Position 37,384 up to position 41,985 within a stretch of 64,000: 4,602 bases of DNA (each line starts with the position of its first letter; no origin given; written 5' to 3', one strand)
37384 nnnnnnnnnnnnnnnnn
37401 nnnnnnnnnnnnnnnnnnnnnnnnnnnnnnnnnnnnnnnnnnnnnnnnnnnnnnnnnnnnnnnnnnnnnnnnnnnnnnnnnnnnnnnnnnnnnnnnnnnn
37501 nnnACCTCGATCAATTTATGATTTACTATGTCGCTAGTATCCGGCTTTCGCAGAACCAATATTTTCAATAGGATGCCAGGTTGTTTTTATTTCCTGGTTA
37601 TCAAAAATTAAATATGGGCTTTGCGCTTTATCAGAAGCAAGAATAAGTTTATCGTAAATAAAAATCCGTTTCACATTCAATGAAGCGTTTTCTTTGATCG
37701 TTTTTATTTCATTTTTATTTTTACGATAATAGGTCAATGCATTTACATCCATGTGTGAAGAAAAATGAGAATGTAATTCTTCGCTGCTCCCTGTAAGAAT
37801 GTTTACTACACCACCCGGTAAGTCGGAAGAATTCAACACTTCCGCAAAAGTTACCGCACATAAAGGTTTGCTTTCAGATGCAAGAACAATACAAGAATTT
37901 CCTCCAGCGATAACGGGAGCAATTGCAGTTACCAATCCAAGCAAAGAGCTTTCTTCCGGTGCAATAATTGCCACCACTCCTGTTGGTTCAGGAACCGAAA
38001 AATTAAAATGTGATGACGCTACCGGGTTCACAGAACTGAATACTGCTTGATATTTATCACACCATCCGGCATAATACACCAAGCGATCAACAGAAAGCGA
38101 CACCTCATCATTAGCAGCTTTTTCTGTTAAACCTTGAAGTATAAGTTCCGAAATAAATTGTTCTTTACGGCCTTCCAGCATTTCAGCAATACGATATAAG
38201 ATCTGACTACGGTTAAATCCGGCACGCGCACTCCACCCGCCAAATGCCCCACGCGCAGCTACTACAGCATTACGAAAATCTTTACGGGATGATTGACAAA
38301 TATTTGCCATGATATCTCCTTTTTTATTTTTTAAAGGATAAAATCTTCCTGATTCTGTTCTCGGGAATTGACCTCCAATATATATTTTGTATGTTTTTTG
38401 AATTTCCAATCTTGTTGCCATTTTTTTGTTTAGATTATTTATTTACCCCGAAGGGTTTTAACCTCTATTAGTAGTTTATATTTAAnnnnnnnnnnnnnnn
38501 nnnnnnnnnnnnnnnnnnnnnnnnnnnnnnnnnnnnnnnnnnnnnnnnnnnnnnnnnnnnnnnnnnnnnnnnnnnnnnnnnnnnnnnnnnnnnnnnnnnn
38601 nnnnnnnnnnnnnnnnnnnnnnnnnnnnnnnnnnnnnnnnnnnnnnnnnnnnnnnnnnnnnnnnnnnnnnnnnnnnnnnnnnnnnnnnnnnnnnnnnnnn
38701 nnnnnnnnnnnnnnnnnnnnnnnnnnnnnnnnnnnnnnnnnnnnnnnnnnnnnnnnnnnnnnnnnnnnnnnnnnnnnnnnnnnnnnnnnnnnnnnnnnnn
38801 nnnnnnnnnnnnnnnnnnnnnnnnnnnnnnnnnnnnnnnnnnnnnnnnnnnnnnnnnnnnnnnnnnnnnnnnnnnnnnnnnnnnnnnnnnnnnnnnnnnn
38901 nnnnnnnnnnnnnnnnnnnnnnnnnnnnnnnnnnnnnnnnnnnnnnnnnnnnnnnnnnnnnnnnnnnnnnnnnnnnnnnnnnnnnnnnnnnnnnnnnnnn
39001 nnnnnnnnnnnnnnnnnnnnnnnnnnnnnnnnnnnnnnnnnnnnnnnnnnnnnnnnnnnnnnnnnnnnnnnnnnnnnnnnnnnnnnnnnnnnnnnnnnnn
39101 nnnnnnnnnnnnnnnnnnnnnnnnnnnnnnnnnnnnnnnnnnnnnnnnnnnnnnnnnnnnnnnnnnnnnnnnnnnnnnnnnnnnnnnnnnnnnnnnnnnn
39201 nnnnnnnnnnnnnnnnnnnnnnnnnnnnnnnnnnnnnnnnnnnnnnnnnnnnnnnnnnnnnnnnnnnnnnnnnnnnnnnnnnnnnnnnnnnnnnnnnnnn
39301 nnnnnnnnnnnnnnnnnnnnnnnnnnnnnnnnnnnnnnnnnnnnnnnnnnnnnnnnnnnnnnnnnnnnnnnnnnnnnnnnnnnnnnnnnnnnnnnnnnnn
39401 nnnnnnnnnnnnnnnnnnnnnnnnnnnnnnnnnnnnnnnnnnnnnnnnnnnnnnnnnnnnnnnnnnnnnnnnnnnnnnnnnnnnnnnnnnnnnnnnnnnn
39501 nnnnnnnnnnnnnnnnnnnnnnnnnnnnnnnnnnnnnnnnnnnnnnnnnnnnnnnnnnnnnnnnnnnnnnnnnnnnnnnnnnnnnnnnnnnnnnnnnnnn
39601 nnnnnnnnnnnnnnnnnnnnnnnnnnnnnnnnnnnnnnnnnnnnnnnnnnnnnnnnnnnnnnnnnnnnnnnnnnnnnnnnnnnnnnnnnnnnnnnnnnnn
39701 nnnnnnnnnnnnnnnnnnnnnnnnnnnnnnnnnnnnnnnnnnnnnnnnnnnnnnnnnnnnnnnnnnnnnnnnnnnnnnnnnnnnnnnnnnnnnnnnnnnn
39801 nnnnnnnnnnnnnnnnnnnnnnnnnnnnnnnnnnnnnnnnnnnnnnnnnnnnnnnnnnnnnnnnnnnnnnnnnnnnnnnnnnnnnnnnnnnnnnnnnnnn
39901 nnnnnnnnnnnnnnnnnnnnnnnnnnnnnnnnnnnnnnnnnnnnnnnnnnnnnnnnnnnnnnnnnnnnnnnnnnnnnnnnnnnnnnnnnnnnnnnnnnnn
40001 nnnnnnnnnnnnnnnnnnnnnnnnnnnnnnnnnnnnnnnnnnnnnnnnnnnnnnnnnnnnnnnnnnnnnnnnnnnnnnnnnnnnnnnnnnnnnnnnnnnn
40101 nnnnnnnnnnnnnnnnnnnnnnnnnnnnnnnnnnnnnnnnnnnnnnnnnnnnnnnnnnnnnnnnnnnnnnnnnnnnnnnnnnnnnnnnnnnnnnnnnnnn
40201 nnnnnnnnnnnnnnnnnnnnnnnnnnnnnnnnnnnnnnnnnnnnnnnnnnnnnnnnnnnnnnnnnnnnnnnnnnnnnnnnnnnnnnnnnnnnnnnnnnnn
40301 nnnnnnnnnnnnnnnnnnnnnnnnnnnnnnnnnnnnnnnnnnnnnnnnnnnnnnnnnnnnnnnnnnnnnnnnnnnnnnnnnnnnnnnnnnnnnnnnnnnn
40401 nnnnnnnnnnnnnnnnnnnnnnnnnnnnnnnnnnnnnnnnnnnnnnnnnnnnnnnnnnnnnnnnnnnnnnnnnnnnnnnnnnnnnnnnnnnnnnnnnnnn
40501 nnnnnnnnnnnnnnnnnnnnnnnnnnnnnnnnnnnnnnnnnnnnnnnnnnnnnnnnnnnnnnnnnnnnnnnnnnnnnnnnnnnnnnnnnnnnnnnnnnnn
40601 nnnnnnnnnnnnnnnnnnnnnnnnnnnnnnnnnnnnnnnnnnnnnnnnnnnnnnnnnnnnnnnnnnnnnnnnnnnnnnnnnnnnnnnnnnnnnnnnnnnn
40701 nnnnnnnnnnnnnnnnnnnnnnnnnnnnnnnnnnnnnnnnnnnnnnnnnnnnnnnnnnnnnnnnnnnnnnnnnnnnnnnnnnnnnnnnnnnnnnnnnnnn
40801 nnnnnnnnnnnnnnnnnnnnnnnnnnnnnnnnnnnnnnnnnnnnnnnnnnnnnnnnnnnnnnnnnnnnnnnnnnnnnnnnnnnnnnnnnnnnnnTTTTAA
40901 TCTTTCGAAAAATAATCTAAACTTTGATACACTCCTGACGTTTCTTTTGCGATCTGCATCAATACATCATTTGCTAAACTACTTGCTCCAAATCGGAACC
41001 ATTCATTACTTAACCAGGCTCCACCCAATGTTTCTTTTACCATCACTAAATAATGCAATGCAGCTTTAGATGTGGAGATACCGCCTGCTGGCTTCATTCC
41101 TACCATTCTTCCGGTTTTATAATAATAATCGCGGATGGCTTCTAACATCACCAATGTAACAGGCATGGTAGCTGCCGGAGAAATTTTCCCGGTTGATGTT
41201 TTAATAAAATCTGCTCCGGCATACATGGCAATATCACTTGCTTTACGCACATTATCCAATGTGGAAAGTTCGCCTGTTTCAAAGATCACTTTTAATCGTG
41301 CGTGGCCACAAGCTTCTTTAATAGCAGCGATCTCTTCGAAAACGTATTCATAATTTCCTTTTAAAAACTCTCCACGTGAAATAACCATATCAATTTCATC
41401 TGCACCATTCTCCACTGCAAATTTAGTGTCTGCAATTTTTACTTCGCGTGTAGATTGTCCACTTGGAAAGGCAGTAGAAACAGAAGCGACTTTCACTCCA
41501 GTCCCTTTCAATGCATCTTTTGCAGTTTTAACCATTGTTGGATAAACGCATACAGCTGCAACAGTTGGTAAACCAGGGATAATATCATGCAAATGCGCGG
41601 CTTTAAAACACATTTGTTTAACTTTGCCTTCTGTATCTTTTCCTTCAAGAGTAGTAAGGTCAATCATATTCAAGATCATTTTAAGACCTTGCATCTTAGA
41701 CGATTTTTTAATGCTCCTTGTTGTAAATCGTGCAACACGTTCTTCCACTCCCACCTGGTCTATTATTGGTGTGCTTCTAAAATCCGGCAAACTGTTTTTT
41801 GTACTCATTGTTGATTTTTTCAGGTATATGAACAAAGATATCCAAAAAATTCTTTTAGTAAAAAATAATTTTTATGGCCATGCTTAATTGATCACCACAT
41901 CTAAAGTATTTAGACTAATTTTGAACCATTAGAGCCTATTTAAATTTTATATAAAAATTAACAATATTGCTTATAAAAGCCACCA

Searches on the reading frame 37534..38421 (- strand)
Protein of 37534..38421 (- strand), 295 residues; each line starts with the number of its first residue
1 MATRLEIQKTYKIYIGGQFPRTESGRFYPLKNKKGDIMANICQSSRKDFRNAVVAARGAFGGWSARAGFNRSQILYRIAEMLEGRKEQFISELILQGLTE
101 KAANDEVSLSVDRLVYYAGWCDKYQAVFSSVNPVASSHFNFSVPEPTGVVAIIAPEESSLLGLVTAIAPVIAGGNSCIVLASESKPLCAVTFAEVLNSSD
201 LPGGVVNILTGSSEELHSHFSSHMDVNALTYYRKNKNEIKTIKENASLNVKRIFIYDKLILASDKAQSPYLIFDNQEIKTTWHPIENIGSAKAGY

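Call 16: search_protein_families(library=pfam, proteins=[window:37534-38421:-], max_evalue=0.0001)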
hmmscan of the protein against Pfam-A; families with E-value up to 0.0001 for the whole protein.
window:37534-38421:- (295 aa): 1 family
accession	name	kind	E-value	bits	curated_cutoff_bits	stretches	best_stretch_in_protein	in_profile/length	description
PF00171.27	Aldedh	-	9e-37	127.1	23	1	32-232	14-212/461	Aldehyde dehydrogenase family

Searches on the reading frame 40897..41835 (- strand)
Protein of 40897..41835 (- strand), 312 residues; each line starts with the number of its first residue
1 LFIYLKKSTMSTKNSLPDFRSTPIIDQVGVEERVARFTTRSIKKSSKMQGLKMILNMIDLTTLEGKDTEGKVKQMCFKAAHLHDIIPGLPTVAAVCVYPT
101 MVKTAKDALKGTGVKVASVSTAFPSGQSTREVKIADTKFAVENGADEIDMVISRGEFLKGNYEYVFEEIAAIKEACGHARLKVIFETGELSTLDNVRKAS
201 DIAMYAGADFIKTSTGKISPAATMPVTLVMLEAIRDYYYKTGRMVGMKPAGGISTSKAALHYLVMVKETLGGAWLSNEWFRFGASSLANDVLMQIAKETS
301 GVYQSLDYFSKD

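Call 16: search_protein_families(library=pfam, proteins=[window:40897-41835:-], max_evalue=0.0001)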
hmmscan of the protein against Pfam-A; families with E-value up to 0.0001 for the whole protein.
window:40897-41835:- (312 aa): 1 family
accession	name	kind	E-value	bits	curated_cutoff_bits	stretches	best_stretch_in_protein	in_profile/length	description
PF01791.15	DeoC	-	1.3e-19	71.2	23.8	1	56-264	4-208/229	DeoC/LacD family aldolase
